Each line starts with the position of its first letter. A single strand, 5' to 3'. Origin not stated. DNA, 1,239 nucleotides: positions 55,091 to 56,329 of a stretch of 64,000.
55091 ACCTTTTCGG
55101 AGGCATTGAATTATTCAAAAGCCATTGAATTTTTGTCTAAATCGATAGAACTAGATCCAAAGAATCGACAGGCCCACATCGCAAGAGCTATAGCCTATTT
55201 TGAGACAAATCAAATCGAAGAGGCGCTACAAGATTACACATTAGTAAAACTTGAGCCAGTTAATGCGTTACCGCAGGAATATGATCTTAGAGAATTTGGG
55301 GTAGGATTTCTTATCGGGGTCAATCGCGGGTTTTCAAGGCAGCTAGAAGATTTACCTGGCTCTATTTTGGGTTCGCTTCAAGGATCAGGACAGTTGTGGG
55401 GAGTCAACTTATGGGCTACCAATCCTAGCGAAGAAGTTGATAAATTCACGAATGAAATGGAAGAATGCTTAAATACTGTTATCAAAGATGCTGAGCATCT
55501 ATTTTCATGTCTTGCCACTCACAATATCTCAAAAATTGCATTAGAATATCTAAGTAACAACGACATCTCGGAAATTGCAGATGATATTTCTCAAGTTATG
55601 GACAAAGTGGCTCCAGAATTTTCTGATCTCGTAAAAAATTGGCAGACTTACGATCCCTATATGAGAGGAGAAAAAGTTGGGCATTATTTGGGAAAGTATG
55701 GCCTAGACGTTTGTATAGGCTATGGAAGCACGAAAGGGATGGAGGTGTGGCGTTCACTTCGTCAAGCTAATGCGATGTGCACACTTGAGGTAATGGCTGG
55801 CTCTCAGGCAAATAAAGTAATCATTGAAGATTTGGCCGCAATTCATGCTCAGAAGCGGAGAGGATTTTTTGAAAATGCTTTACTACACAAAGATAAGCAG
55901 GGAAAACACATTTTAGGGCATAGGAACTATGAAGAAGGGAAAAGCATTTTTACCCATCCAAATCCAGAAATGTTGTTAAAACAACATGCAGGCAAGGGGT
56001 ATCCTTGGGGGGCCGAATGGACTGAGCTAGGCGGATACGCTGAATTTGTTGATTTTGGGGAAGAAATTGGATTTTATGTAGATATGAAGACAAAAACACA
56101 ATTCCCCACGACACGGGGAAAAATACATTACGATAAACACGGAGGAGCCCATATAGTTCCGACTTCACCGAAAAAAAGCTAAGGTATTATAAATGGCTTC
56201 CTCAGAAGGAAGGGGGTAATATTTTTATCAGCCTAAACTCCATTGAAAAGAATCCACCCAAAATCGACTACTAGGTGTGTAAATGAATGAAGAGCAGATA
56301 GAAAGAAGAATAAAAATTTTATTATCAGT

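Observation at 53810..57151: Isolated toxin-immunity-like pair: secreted TPR protein with Ntox50-like C-terminus plus small acidic ORF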

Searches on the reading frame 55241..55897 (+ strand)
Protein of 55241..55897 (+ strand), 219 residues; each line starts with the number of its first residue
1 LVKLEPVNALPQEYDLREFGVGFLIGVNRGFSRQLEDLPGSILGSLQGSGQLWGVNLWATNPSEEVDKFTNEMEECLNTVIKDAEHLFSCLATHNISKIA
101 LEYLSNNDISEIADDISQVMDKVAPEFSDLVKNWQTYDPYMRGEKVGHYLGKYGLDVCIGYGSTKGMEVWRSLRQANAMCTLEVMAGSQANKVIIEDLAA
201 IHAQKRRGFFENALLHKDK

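Call 43: search_protein_representatives(alignment_id=A2)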
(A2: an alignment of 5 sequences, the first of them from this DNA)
Query: 5 sequences, 186 profile positions. Proteins with E-value up to 0.001 (for the whole library): 675; up to 1e-10: 495; up to 1e-30: 193. The best 150 are listed.
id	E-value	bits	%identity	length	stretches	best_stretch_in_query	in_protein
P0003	1.1e-83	295.7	-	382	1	1-186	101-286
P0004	3.5e-71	254.9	-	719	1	1-180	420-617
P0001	3.9e-69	248.2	-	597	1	1-186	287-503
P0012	3.7e-54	199.4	-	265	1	20-185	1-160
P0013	3.8e-54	199.3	-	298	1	8-186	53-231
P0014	1.6e-47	177.7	-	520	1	4-183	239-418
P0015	1.1e-46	175.1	-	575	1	15-186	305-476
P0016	2.0e-45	170.9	-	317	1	7-182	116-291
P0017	5.5e-45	169.5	-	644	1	15-183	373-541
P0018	3.2e-44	167.0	-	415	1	14-181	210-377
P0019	9.0e-44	165.5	-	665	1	8-179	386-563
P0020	1.0e-43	165.3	-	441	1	13-180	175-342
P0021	1.1e-43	165.2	-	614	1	13-182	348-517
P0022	2.3e-43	164.2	-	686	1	15-174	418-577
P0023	2.5e-43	164.0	-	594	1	7-186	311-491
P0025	5.3e-43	163.0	-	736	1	16-180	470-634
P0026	7.2e-43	162.6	-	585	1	17-180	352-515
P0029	1.1e-42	162.0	-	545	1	13-180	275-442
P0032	3.9e-42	160.2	-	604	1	8-182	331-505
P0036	6.1e-42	159.5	-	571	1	6-186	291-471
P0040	1.3e-41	158.5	-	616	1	8-182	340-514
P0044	3.2e-41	157.2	-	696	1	12-178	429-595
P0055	3.0e-40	154.0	-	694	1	14-182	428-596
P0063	6.3e-40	153.0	-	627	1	13-183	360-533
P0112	2.8e-36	141.1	-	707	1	14-172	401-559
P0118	5.6e-36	140.1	-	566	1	16-166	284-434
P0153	9.5e-34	132.8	-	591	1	9-170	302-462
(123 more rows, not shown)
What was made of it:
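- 55247..55882 (+): Residues ~287-498: conserved helical pre-toxin module with no named family. A profile search finds 675 clusters at E<=1e-3 and 193 at E<=1e-30 (call 43).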

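Call 49: list_cluster_members(proteins=[P0013, P0014, P0015, P0017, P0019, P0022, P0025, P0112, P0118, P0153])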
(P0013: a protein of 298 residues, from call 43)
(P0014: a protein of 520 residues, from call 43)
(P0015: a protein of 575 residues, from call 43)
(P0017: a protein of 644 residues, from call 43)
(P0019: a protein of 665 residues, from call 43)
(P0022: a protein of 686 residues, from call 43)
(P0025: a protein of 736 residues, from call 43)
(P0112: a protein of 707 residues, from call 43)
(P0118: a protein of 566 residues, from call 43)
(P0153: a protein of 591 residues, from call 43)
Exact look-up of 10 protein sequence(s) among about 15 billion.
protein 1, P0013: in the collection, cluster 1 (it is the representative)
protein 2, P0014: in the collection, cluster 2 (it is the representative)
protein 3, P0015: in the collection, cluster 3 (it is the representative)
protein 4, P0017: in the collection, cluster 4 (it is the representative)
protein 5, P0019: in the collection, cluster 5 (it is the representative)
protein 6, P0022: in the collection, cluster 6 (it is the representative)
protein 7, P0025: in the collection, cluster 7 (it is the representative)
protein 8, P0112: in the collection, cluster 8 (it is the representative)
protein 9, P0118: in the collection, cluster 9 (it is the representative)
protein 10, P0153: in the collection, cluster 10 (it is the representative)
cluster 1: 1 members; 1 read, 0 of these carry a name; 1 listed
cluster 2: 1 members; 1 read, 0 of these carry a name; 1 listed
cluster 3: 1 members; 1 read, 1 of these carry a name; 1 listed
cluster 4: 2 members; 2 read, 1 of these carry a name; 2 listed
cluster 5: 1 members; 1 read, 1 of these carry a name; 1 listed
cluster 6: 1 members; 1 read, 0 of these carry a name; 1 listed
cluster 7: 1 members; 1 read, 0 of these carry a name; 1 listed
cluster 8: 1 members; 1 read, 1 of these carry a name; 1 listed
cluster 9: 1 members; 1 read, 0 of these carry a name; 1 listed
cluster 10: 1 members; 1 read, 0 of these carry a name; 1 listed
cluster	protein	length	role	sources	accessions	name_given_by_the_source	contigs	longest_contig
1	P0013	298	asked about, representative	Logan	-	-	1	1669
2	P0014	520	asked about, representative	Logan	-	-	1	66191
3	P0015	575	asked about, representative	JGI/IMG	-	tetratricopeptide (TPR) repeat protein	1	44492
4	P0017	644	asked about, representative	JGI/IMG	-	tetratricopeptide (TPR) repeat protein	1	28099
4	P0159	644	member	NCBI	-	-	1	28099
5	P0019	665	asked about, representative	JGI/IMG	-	tetratricopeptide (TPR) repeat protein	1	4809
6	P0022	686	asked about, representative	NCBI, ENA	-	-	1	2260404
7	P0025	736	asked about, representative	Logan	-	-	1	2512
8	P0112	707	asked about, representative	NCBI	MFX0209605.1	MAG: tetratricopeptide repeat protein, partial [Candidatus Hodarchaeota archaeon]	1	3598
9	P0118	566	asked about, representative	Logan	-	-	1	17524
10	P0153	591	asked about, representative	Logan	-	-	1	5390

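Call 53: find_homologous_proteins(query=A4, max_evalue=1e-10)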
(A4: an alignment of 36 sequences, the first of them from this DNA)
Query A4 (36 sequences) (217 aa, profile of the alignment): 2 proteins with E <= 1e-10 among 2578 candidates.
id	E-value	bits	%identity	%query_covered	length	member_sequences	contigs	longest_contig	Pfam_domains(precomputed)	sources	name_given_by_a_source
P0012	3.8e-39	152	32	35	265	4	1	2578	-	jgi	-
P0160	2.7e-32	129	32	36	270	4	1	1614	-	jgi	jgi:hypothetical protein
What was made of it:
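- Tried and rejected: It returned only two proteins (call 53).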

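Call 54: search_protein_families(library=pfam, alignment_id=A4, max_evalue=0.01)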
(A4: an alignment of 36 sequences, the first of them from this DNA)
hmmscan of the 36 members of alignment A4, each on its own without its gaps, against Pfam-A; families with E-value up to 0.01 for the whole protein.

A. member 1, seq(217 aa): 1 family
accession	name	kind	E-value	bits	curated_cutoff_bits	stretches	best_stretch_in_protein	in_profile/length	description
PF22240.1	ISP_coupler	-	0.0076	17.1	27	0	60-125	31-95/126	Type ISP restriction-modification enzyme, coupler domain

B. families by the number of members that match (of 36 scanned): 1 family
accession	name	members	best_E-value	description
PF22240.1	ISP_coupler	1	0.0076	Type ISP restriction-modification enzyme, coupler domain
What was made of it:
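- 55247..55882 (+): None of 36 members has a Pfam hit (call 54).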

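Call 55: find_encoding_contigs(protein=P0022, flank=10000, max_places=3)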
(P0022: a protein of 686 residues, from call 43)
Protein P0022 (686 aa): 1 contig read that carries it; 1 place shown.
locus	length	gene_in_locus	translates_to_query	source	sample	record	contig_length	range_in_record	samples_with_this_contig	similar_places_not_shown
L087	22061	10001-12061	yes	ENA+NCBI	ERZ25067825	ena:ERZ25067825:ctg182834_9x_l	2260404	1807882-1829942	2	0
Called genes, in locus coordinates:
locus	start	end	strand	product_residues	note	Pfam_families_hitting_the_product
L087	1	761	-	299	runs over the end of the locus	PF01370:Epimerase, PF05368:NmrA (weak), PF08338:DUF1731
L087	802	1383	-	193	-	PF00578:AhpC-TSA, PF08534:Redoxin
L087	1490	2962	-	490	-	PF02321:OEP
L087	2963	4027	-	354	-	PF25917:BSH_RND (weak), PF25973:BSH_CzcB (weak), PF25984:BSH_YknX (weak), PF25881:HH_YBHG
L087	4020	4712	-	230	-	PF13476:AAA_23 (weak), PF13555:AAA_29 (weak), PF00005:ABC_tran, PF02463:SMC_N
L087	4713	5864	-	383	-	PF12704:MacB_PCD, PF02687:FtsX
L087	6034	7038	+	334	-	PF09924:LPG_synthase_C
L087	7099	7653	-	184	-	-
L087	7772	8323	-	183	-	-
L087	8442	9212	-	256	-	PF09825:BPL_N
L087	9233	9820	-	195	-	PF02632:BioY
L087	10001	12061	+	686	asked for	PF00515:TPR_1 (faint), PF13414:TPR_11 (weak)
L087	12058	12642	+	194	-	-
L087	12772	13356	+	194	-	-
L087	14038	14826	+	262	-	-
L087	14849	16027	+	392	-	PF04389:Peptidase_M28 (faint), PF05343:Peptidase_M42 (faint), PF01546:Peptidase_M20, PF07687:M20_dimer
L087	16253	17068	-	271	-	PF00106:adh_short, PF08659:KR, PF13561:adh_short_C2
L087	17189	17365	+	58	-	-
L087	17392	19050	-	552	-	PF02878:PGM_PMM_I, PF02879:PGM_PMM_II, PF02880:PGM_PMM_III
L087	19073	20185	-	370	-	PF00465:Fe-ADH (weak), PF13685:Fe-ADH_2, PF01761:DHQ_synthase, PF24621:DHQS_C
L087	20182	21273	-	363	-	PF01264:Chorismate_synt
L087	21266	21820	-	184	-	PF13238:AAA_18 (weak), PF13671:AAA_33, PF01202:SKI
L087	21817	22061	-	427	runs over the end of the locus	PF00275:EPSP_synthase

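Call 56: find_encoding_contigs(protein=P0014, flank=10000, max_places=3)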
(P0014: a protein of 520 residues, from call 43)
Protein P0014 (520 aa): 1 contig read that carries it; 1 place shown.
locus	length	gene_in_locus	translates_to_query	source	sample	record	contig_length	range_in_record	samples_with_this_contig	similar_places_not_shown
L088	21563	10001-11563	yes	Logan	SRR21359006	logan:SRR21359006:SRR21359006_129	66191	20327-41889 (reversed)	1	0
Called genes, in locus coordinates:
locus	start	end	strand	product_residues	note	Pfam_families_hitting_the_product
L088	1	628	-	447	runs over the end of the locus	PF07287:AtuA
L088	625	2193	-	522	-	PF01039:Carboxyl_trans, PF06833:MdcE (faint), PF03255:ACCA (weak)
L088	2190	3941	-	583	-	PF02771:Acyl-CoA_dh_N, PF02770:Acyl-CoA_dh_M, PF00441:Acyl-CoA_dh_1, PF08028:Acyl-CoA_dh_2, PF21343:ACAD9-ACADV_C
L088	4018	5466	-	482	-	-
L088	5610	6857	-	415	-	PF00375:SDF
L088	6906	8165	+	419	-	PF01435:Peptidase_M48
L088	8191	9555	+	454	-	PF01546:Peptidase_M20, PF07687:M20_dimer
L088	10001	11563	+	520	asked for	PF07719:TPR_2 (faint), PF00515:TPR_1 (faint), PF13432:TPR_16 (faint), PF15542:Ntox50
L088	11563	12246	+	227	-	PF26541:MafI2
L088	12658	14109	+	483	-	PF00089:Trypsin, PF13365:Trypsin_2, PF00595:PDZ, PF12812:PDZ_1 (faint), PF13180:PDZ_2, PF17820:PDZ_6, PF00595:PDZ (weak), PF13180:PDZ_2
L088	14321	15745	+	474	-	-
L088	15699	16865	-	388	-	PF13398:Peptidase_M50B, PF02163:Peptidase_M50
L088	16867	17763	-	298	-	PF02629:CoA_binding, PF13607:Succ_CoA_lig, PF00549:Ligase_CoA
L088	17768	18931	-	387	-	PF08442:ATP-grasp_2, PF13549:ATP-grasp_5 (faint), PF24948:Citrate_synth_N, PF00549:Ligase_CoA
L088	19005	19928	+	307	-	PF13401:AAA_22 (faint), PF02881:SRP54_N, PF13245:AAA_19 (weak), PF13604:AAA_30 (weak), PF00448:SRP54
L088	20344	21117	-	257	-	-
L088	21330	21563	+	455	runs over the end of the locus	PF02878:PGM_PMM_I, PF02879:PGM_PMM_II, PF02880:PGM_PMM_III, PF00408:PGM_PMM_IV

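Call 74: list_cluster_members(proteins=[L087:20182-21273:-, L087:17392-19050:-, L087:19073-20185:-, L087:14849-16027:+, L087:12058-12642:+, L087:12772-13356:+, L088:12658-14109:+, L088:17768-18931:-, L088:11563-12246:+, L002:7284-8369:-])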
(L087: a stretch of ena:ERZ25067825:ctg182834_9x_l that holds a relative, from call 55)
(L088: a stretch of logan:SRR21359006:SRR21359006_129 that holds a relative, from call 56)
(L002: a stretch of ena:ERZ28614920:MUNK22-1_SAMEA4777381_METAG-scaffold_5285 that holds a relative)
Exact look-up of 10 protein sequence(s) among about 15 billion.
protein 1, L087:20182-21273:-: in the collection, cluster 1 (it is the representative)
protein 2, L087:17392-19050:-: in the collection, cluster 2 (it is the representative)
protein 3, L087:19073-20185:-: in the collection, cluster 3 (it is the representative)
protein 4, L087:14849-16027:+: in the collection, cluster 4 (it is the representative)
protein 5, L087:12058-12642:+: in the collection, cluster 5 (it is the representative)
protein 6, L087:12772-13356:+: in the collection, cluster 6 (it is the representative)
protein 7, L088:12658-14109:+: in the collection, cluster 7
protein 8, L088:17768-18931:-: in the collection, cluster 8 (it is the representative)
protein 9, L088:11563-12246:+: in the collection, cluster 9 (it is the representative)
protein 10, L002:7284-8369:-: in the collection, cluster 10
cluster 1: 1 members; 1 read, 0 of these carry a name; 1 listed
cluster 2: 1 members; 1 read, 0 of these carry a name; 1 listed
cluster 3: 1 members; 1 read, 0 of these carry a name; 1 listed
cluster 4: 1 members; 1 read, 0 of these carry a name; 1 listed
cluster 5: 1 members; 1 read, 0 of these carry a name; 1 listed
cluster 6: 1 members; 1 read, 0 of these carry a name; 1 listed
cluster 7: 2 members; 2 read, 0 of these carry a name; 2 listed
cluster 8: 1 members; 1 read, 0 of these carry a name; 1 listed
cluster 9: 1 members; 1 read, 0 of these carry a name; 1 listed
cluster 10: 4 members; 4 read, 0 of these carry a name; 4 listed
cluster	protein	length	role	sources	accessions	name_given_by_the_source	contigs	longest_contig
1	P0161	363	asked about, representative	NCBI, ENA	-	-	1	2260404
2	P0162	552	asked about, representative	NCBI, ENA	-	-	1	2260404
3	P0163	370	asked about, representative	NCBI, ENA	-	-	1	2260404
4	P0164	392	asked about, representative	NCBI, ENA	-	-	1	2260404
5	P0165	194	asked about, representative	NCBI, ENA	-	-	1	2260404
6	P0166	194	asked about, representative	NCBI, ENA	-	-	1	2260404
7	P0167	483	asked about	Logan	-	-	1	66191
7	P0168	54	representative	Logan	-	-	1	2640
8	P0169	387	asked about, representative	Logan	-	-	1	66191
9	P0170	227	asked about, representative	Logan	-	-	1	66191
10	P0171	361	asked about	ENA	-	-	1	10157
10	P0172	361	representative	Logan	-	-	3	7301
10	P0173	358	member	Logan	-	-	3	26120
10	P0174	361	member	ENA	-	-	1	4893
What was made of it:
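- Tried and rejected: Neighbour-gene look-ups returned no names (call 74).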

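Call 78: find_encoding_contigs(protein=P0017, flank=10000, max_places=2)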
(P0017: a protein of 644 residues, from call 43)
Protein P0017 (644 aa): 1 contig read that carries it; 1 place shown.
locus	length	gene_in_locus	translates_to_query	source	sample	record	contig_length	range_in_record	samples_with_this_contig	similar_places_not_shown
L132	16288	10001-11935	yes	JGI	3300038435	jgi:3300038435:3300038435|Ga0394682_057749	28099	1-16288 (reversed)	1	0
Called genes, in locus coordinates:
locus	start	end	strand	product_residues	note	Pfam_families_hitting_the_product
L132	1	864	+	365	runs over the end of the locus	-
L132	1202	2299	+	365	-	-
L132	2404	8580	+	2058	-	PF12951:PATR, PF03797:Autotransporter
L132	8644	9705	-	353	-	PF02540:NAD_synthase (faint), PF03054:tRNA_Me_trans, PF20259:tRNA_Me_trans_M, PF20258:tRNA_Me_trans_C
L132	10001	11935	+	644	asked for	PF00515:TPR_1 (faint), PF13414:TPR_11 (faint), PF13431:TPR_17 (weak), PF13432:TPR_16 (weak), PF14559:TPR_19 (weak), PF15542:Ntox50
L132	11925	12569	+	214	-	PF26541:MafI2 (weak)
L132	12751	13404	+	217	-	PF01738:DLH (weak)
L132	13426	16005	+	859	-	PF00690:Cation_ATPase_N, PF00122:E1-E2_ATPase, PF00702:Hydrolase, PF13246:Cation_ATPase, PF00689:Cation_ATPase_C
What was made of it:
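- No route across the chlamydial outer membrane or into a target cell is identifiable, and no conserved partner gene flanks family members (calls 55, 56, 78).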

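Call 108: list_cluster_members(proteins=[P0021, P0023, P0026, P0029, P0032, P0036, P0040, P0044, P0055, P0063])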
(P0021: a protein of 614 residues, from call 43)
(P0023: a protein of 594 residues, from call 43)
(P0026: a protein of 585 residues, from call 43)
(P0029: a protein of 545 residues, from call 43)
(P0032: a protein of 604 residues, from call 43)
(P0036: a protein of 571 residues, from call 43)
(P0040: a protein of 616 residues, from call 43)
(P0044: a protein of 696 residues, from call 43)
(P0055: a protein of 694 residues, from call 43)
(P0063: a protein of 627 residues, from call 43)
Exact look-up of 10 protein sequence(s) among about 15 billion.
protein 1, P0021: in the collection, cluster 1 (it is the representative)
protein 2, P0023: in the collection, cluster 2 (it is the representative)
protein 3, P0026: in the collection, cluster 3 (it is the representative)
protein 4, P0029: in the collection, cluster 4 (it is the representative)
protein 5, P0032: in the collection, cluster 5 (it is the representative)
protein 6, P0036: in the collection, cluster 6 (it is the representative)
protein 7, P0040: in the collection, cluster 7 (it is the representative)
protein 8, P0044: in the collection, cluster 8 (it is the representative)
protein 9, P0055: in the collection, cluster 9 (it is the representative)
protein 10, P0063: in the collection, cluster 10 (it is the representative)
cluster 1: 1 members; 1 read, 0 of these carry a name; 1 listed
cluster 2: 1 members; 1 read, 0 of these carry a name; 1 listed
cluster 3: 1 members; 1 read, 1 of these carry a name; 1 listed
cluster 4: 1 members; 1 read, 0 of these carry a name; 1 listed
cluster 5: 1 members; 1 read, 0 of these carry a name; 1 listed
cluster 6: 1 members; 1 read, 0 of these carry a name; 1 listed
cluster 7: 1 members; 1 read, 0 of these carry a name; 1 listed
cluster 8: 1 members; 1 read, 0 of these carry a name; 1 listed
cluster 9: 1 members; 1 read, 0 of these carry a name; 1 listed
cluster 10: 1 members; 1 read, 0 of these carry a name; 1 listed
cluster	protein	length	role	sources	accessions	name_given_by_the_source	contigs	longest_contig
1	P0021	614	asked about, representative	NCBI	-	-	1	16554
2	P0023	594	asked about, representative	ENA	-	-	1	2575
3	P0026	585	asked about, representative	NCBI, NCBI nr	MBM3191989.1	MAG: hypothetical protein FJZ63_04995, partial [Chlamydiae bacterium] | hypothetical protein [Chlamydiota bacterium]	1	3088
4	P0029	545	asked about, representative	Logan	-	-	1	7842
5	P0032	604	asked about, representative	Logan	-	-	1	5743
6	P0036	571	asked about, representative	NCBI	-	-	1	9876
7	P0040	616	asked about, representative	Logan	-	-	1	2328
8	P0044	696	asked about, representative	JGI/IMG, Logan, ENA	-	-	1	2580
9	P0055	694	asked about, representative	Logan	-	-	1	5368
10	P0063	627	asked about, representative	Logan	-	-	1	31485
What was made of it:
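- Tried and rejected: Only two members carry organism labels, one Chlamydiota and one on a 3.6 kb 'Hodarchaeota' contig (calls 49, 108).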

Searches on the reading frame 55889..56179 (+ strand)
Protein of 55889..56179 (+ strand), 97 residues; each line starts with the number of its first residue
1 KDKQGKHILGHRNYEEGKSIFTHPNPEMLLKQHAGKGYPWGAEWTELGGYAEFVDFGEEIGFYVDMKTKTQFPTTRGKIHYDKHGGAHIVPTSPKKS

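Call 3: search_protein_families(library=pfam, proteins=[window:55889-56179:+], max_evalue=1)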
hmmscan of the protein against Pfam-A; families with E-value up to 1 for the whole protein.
window:55889-56179:+ (97 aa): 1 family
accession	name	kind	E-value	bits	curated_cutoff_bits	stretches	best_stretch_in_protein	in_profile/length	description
PF15542.11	Ntox50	-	9.4e-24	84.4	22.2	1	2-91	4-92/92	Bacterial toxin 50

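Call 4: search_protein_families(library=ncbifam, proteins=[window:55889-56179:+], max_evalue=1)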
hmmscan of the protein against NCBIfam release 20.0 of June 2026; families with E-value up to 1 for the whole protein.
window:55889-56179:+ (97 aa): 0 families

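Call 18: search_solved_structures(query=window:55889-56179:+, max_evalue=1, show_alignments=3)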
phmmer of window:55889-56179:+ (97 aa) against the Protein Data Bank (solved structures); distinct sequences matched with E-value up to 1: 2.
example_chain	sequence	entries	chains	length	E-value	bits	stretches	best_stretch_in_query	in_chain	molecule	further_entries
8hhj_B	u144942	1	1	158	1.2e-09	41.9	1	3-95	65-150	MafB2 toxin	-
9v8i_B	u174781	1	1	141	5.6e-07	33.3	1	5-94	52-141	YxiDCTD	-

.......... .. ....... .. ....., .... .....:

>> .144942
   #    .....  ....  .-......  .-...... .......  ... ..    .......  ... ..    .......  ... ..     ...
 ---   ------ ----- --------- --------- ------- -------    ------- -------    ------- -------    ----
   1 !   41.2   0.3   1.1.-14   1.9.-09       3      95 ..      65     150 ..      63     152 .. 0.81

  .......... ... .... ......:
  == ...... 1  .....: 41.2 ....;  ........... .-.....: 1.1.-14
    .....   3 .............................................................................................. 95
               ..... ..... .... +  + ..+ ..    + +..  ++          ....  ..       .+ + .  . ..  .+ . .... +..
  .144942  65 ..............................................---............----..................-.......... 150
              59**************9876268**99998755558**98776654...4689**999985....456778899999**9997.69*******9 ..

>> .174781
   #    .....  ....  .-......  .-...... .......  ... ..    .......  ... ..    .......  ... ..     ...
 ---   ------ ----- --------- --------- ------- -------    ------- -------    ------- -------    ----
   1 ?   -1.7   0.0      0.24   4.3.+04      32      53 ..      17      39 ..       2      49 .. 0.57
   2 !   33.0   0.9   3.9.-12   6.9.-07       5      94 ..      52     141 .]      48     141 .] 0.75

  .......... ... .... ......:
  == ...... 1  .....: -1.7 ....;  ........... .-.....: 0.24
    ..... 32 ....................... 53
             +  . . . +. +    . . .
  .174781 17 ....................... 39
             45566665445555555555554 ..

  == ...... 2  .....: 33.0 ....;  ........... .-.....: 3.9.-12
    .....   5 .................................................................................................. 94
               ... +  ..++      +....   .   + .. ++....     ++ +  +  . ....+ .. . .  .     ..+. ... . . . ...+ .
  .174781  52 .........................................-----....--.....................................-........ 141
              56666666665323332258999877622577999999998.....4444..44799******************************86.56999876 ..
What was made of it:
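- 55883..56161 (+): Residues 499-591: Ntox50 RNase toxin domain (BECR / RNase A-like fold). PDB sequence hits to 8HHJ_B (1.2e-9) and 9V8I_B (5.6e-7) (call 18).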
